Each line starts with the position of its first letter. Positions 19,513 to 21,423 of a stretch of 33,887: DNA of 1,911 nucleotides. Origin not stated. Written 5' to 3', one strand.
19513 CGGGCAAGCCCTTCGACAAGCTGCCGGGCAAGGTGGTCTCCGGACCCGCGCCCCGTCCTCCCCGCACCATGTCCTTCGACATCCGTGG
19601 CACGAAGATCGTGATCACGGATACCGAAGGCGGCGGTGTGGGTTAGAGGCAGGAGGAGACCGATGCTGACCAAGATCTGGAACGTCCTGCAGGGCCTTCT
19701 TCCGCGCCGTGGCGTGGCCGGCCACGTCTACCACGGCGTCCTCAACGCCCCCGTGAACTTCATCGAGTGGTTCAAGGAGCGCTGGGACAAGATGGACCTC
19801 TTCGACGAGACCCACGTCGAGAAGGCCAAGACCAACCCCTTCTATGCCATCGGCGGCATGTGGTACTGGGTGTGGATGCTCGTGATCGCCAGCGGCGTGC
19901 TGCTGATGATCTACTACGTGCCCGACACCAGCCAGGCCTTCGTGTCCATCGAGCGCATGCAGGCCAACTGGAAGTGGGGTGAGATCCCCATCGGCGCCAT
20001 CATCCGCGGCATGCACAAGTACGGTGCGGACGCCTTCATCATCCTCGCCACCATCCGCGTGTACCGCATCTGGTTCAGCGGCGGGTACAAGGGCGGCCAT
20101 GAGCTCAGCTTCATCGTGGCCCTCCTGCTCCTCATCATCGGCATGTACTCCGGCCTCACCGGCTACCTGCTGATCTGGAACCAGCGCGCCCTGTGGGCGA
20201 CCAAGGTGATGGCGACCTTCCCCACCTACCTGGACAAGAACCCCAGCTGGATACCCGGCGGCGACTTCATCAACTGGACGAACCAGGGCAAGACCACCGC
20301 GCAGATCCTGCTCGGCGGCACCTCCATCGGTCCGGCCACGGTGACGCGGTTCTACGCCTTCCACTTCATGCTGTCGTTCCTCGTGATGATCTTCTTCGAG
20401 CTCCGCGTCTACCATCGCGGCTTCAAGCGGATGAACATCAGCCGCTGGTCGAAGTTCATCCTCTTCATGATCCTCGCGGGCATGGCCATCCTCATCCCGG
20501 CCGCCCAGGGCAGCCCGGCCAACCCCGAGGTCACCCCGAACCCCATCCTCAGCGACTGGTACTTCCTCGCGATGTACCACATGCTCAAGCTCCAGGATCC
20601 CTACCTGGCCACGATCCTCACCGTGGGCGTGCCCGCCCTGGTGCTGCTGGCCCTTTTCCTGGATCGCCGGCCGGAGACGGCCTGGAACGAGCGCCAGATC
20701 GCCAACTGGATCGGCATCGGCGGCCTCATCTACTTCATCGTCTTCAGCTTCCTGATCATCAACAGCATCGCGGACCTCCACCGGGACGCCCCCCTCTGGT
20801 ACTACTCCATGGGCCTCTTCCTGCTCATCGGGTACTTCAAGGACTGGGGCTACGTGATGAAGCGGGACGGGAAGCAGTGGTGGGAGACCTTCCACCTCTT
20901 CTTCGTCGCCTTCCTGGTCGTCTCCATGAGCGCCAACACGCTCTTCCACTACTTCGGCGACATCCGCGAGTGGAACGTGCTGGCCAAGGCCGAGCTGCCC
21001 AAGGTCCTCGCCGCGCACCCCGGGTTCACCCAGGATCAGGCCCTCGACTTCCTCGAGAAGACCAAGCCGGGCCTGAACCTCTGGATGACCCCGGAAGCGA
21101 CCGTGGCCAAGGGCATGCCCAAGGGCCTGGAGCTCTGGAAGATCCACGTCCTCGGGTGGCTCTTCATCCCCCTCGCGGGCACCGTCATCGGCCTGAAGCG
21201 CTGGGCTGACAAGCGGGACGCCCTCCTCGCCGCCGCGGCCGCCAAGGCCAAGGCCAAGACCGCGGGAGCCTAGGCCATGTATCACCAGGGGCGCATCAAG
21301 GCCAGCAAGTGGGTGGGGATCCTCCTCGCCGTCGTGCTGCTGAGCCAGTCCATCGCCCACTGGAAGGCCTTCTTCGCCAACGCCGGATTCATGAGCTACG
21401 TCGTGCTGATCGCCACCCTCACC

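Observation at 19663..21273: Cytochrome b-1 has Arg where the high-potential haem (bH/bn) His ligands are expected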

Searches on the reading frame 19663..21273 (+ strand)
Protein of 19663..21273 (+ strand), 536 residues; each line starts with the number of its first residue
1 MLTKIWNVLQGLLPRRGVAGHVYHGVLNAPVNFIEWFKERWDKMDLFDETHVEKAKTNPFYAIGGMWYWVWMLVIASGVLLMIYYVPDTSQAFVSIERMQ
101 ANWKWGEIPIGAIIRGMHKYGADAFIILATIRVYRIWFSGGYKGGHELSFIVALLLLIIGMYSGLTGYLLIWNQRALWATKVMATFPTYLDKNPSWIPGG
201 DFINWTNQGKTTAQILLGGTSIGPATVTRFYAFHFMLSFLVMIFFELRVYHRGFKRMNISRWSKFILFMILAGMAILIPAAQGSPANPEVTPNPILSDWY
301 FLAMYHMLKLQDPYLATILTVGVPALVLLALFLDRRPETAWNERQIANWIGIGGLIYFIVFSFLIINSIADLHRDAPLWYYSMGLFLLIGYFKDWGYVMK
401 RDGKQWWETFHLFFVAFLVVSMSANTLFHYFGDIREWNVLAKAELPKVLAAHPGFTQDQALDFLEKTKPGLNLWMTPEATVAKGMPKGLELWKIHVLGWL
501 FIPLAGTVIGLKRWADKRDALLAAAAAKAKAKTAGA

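Call 5: search_protein_families(library=pfam, proteins=[window:19663-21273:+], max_evalue=0.01)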
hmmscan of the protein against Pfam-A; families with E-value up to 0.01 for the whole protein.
window:19663-21273:+ (536 aa): 3 families
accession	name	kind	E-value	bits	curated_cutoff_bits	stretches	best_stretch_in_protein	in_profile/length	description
PF00033.24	Cytochrome_B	-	2.1e-21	77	27.2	1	57-245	10-178/189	Cytochrome b/b6/petB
PF13631.11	Cytochrom_B_N_2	-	3.6e-16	60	27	1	124-247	2-111/169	Cytochrome b(N-terminal)/b6/petB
PF00032.22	Cytochrom_B_C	-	5.6e-08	33.4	20.7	1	285-378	1-90/102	Cytochrome b(C-terminal)/b6/petD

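Call 6: find_homologous_proteins(query=window:19663-21270:+, max_evalue=0.00001)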
Query window:19663-21270:+ (536 aa): 888 proteins with E <= 0.00001 among 8000 candidates; the best 120 are listed.
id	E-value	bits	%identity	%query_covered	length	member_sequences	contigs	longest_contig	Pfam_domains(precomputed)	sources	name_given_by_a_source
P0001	0.0e+0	1159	93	96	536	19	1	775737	PF00033.25,PF00032.23,PF13631.12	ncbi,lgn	-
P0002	0.0e+0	1087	87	96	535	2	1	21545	PF00033.25,PF00032.23,PF13631.12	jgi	jgi:quinol-cytochrome oxidoreductase complex cytochrome b subunit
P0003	1.9e-284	963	78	97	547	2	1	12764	PF00033.25,PF00032.23,PF13631.12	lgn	-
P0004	8.8e-280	947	78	99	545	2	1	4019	PF00033.25,PF00032.23,PF13631.12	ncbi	-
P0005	1.1e-279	947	76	97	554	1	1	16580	PF00033.25,PF00032.23,PF13631.12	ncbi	-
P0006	8.8e-277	937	76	96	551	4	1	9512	PF00033.25,PF00032.23,PF13631.12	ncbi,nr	ncbi:MAG TPA: cytochrome b N-terminal domain-containing protein [Holophagaceae bacterium]|nr:cytochr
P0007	2.9e-276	936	76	98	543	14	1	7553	PF00033.25,PF00032.23,PF13631.12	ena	-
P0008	1.2e-275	934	76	96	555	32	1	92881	PF00033.25,PF00032.23,PF13631.12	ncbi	-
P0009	5.9e-275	931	75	99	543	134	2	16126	PF00033.25,PF00032.23,PF13631.12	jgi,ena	jgi:quinol-cytochrome oxidoreductase complex cytochrome b subunit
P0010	1.3e-274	930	76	95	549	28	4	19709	PF00033.25,PF00032.23,PF13631.12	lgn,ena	-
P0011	2.0e-272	923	75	96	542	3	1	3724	PF00033.25,PF00032.23,PF13631.12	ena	-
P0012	3.8e-259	879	74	93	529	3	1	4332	PF00033.25,PF00032.23,PF13631.12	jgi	jgi:ubiquinol-cytochrome c reductase cytochrome b subunit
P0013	2.0e-258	877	72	93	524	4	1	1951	PF00033.25,PF00032.23,PF13631.12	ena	-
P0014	2.3e-258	877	73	93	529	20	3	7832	PF00033.25,PF00032.23,PF13631.12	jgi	-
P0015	8.6e-258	875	71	93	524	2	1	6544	PF00033.25,PF00032.23,PF13631.12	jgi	-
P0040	7.7e-104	366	47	71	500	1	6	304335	PF00033.25,PF00032.23,PF13631.12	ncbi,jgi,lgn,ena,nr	ncbi:MAG: qcrB [Vampirovibrio sp.]|jgi:cytochrome b6|nr:qcrB [Vampirovibrio sp.]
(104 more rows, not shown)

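Call 15: find_encoding_contigs(protein=P0040, flank=10000, max_places=2)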
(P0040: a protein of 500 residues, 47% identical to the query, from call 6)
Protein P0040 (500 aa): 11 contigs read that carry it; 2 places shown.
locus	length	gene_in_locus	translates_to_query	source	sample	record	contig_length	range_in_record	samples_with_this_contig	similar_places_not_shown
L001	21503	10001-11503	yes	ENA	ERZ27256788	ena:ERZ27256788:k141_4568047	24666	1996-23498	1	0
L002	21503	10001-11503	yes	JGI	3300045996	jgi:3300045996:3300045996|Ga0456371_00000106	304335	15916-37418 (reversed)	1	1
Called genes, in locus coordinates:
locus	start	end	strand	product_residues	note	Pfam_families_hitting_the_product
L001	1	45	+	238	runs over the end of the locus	PF06508:QueC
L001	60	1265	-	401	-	PF01979:Amidohydro_1, PF07969:Amidohydro_3 (weak)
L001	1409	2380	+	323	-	-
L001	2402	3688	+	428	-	PF00595:PDZ, PF13180:PDZ_2 (weak), PF17820:PDZ_6, PF03572:Peptidase_S41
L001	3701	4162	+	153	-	PF00383:dCMP_cyt_deam_1, PF08211:dCMP_cyt_deam_2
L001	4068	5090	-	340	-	PF00005:ABC_tran, PF13304:AAA_21 (faint), PF08352:oligo_HPY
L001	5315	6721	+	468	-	PF00115:COX1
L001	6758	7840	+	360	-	PF02433:FixO, PF00034:Cytochrom_C, PF13442:Cytochrome_CBB3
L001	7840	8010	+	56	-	-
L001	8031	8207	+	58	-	-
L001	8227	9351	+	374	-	PF13442:Cytochrome_CBB3 (faint), PF00034:Cytochrom_C (faint)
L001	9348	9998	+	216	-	-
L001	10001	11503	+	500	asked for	PF00033:Cytochrome_B, PF13631:Cytochrom_B_N_2, PF00033:Cytochrome_B (weak), PF00032:Cytochrom_B_C (weak)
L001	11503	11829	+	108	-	-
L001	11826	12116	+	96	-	-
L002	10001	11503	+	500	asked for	PF00033:Cytochrome_B, PF13631:Cytochrom_B_N_2, PF00033:Cytochrome_B (weak), PF00032:Cytochrom_B_C (weak)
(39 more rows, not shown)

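Call 16: find_encoding_contigs(protein=P0001, flank=10000, max_places=1)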
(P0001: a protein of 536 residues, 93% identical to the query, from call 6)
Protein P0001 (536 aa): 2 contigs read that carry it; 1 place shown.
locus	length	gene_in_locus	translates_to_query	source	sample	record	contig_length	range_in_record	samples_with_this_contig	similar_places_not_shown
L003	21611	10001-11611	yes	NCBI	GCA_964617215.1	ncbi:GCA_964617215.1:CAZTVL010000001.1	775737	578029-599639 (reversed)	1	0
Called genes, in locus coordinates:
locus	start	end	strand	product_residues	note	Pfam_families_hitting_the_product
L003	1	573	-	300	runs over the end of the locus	PF02569:Pantoate_ligase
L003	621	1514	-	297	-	PF02548:Pantoate_transf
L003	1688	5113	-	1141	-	PF17874:TPR_MalT (faint), PF13424:TPR_12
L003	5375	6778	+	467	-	PF00115:COX1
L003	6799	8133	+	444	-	PF02433:FixO, PF00034:Cytochrom_C, PF13442:Cytochrome_CBB3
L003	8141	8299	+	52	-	-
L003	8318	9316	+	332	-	PF00034:Cytochrom_C (faint), PF13442:Cytochrome_CBB3 (faint)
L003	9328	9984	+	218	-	-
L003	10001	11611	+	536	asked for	PF00033:Cytochrome_B, PF13631:Cytochrom_B_N_2, PF00032:Cytochrom_B_C (weak)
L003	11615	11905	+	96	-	-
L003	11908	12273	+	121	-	-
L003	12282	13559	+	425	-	PF00033:Cytochrome_B, PF13631:Cytochrom_B_N_2, PF00037:Fer4 (faint), PF12837:Fer4_6 (faint), PF14697:Fer4_21 (faint), PF25160:LdpA_Fe-S-bd (faint), PF12838:Fer4_7, PF13187:Fer4_9 (weak), +1 more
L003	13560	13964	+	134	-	PF02662:FlpD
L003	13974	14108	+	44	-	-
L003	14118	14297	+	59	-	-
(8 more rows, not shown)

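Call 25: find_related_loci(query=window:19663-21270:+, collection=genome_contigs, flank=7000)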
Query window:19663-21270:+ (536 aa) in genome_contigs; peptide patterns used: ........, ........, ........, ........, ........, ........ (x = any residue, [..] = any of these).
35 stretches matched a pattern; 32 encode a relative of the query (tblastn E <= 1e-3); 31 distinct loci.
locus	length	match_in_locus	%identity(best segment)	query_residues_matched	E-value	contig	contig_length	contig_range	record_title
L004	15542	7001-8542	93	1-514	0e+0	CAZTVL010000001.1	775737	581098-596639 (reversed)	MAG TPA_asm: uncultured Solibacteraceae bacterium isolate SRP193066_co2_44 genome assembly, contig: NODE_1_length_775737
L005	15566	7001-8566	91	1-522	0e+0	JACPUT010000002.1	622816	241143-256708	MAG: Acidobacteria bacterium isolate NC_groundwater_765_Ag_S2p5_67_25 JBCH_GD18_4_SO25_S179_scaffold_104959, whole genom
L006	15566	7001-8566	89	1-522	0e+0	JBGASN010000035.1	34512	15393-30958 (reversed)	MAG: Holophagaceae bacterium isolate MAG_MBR_H10.4 MBRH10-4_opera_contig_4444, whole genome shotgun sequence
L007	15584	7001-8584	76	9-536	0e+0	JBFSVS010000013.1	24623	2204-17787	MAG: Holophagaceae bacterium isolate 3300028083_5 Ga0255190_1000054, whole genome shotgun sequence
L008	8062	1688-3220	78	9-519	0e+0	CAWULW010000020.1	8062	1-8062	MAG: uncultured Holophagaceae bacterium isolate SRR1514963_metabat2_37_1705335398 genome assembly, contig: ERZ11848522.2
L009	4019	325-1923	78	9-536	0e+0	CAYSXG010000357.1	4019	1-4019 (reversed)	MAG TPA_asm: uncultured Solibacteraceae bacterium isolate binchicken_co185_176 genome assembly, contig: NODE_54621_lengt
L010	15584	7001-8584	75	9-536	0e+0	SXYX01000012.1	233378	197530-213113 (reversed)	MAG: Acidobacteria bacterium isolate F1-20-MAGs096 F1-20__c522787, whole genome shotgun sequence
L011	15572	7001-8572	76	12-536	0e+0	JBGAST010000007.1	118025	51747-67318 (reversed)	MAG: Holophagaceae bacterium isolate MAG_AAO_AS.22 AAOAS-22_NODE_7_length_118025_cov_6.443696, whole genome shotgun sequ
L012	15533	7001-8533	76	9-520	0e+0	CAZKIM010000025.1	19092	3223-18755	MAG TPA_asm: uncultured Solibacteraceae bacterium isolate binchicken_co284_36 genome assembly, contig: NODE_3073_length_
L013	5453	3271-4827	75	1-520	0e+0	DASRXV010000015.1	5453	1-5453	MAG TPA_asm: Holophagaceae bacterium isolate SMAG_U12831 k141_2241604, whole genome shotgun sequence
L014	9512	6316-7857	76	7-521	0e+0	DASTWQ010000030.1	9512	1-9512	MAG TPA_asm: Holophagaceae bacterium isolate SMAG_U2392 k141_283658, whole genome shotgun sequence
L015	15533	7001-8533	76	9-520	0e+0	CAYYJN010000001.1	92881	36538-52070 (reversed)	MAG TPA_asm: uncultured Solibacteraceae bacterium isolate SRP262948_co1_72 genome assembly, contig: NODE_256_length_9288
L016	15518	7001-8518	77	9-514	0e+0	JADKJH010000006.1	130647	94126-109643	MAG: Holophagaceae bacterium isolate Vibo_18-Q3-R45-57_BAT3C.161 tig00006938-10-1302770, whole genome shotgun sequence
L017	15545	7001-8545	76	9-523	0e+0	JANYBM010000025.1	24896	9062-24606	MAG: Holophagaceae bacterium isolate GL140_6_metabat_10 GL140_6_k141_8178, whole genome shotgun sequence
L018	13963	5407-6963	76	2-520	0e+0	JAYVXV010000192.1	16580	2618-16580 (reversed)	MAG: Holophagaceae bacterium isolate GL85_DN_metabinner_16 GL85_DN_metabinner_16_191, whole genome shotgun sequence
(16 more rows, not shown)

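Call 31: search_protein_representatives(protein=window:19663-21270:+)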
Query: 536 residues. Proteins with E-value up to 0.001 (for the whole library): 2566; up to 1e-10: 738; up to 1e-30: 29. The best 150 are listed.
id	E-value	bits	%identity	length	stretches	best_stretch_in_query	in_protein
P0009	1.9e-275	931.3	75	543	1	9-536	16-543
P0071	3.3e-101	356.1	52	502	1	25-420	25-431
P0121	1.8e-95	337.1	47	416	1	35-401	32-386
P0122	1.6e-94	334.0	48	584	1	34-391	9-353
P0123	3.1e-93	329.7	50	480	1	33-395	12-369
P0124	4.6e-92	325.9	58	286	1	22-299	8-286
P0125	3.1e-90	319.8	45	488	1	32-409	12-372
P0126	1.1e-89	318.0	48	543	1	37-400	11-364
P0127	6.0e-89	315.6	46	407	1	35-401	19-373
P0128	9.7e-85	301.7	46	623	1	32-392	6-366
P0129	4.8e-84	299.4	47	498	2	37-192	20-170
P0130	1.6e-82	294.3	45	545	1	43-386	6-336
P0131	6.1e-81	289.1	45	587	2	35-404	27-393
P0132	1.3e-79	284.7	45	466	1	29-397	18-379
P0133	3.7e-79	283.3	45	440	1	35-398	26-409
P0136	1.7e-49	185.3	37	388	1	36-391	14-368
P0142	2.8e-40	154.9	35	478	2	92-364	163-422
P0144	2.0e-36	142.2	35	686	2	104-386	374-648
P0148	2.0e-29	119.1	36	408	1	65-360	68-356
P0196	1.3e-19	86.7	33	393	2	35-176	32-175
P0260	1.7e-17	79.6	33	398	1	36-334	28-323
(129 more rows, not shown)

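Call 38: find_encoding_contigs(protein=P0122, flank=9000, max_places=1)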
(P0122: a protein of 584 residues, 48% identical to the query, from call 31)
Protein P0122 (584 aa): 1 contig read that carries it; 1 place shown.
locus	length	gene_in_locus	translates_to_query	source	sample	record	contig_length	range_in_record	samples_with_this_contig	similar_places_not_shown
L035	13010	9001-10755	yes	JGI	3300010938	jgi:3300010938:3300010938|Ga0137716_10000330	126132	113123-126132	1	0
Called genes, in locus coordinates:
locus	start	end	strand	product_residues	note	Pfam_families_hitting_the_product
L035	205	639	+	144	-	PF01475:FUR, PF07255:Benyvirus_14KDa (faint)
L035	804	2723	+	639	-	PF01926:MMR_HSR1, PF02421:FeoB_N, PF17910:FeoB_Cyto, PF07670:Gate, PF07664:FeoB_C, PF07670:Gate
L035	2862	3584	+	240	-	PF02742:Fe_dep_repr_C, PF04023:FeoA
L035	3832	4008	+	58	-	PF03597:FixS (weak)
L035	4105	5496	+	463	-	PF00115:COX1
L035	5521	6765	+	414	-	PF02433:FixO, PF00034:Cytochrom_C, PF13442:Cytochrome_CBB3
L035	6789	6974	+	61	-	-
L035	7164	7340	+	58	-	-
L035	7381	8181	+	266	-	PF00034:Cytochrom_C, PF13442:Cytochrome_CBB3 (weak), PF00034:Cytochrom_C, PF13442:Cytochrome_CBB3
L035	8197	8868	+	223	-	-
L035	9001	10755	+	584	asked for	PF00033:Cytochrome_B, PF13631:Cytochrom_B_N_2, PF00032:Cytochrom_B_C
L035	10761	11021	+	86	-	-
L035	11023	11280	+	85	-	-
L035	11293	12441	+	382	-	PF00033:Cytochrome_B, PF13631:Cytochrom_B_N_2, PF13237:Fer4_10 (faint), PF00037:Fer4 (faint), PF12797:Fer4_2 (faint), PF12837:Fer4_6 (faint), PF12838:Fer4_7, PF13187:Fer4_9, +1 more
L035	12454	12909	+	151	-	PF02662:FlpD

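Call 39: find_encoding_contigs(protein=P0144, flank=9000, max_places=1)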
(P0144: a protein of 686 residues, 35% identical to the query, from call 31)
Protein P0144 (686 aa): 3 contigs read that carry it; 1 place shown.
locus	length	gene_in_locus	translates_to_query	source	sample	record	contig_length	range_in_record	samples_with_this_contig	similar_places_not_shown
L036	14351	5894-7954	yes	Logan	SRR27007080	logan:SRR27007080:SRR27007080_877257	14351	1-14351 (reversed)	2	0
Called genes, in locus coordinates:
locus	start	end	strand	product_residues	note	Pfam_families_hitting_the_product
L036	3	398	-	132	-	?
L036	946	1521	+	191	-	PF00355:Rieske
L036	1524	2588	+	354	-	PF00033:Cytochrome_B, PF14358:DUF4405 (weak), PF12838:Fer4_7 (faint), PF25160:LdpA_Fe-S-bd (faint), PF13237:Fer4_10 (faint), PF13187:Fer4_9 (weak)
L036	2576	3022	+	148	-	PF02662:FlpD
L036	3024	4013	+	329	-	PF00037:Fer4 (faint), PF12838:Fer4_7 (faint), PF13237:Fer4_10 (faint), PF12797:Fer4_2 (faint), PF13183:Fer4_8 (weak), PF13187:Fer4_9 (weak)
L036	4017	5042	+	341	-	PF13534:Fer4_17 (faint), PF13183:Fer4_8 (faint), PF13187:Fer4_9 (faint), PF17179:Fer4_22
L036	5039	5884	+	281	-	PF00175:NAD_binding_1, PF10418:DHODB_Fe-S_bind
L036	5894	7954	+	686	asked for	PF00033:Cytochrome_B, PF13631:Cytochrom_B_N_2, PF00032:Cytochrom_B_C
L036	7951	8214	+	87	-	-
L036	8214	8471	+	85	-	-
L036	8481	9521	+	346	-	PF02481:DNA_processg_A, PF18306:LDcluster4 (faint)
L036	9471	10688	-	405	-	PF10396:TrmE_N, PF12631:MnmE_helical, PF00350:Dynamin_N (faint), PF01926:MMR_HSR1, PF02421:FeoB_N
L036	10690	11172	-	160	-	PF13083:KH_KhpA-B, PF01424:R3H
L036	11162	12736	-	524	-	PF02096:60KD_IMP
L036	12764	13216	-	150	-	PF01809:YidD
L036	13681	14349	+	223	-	?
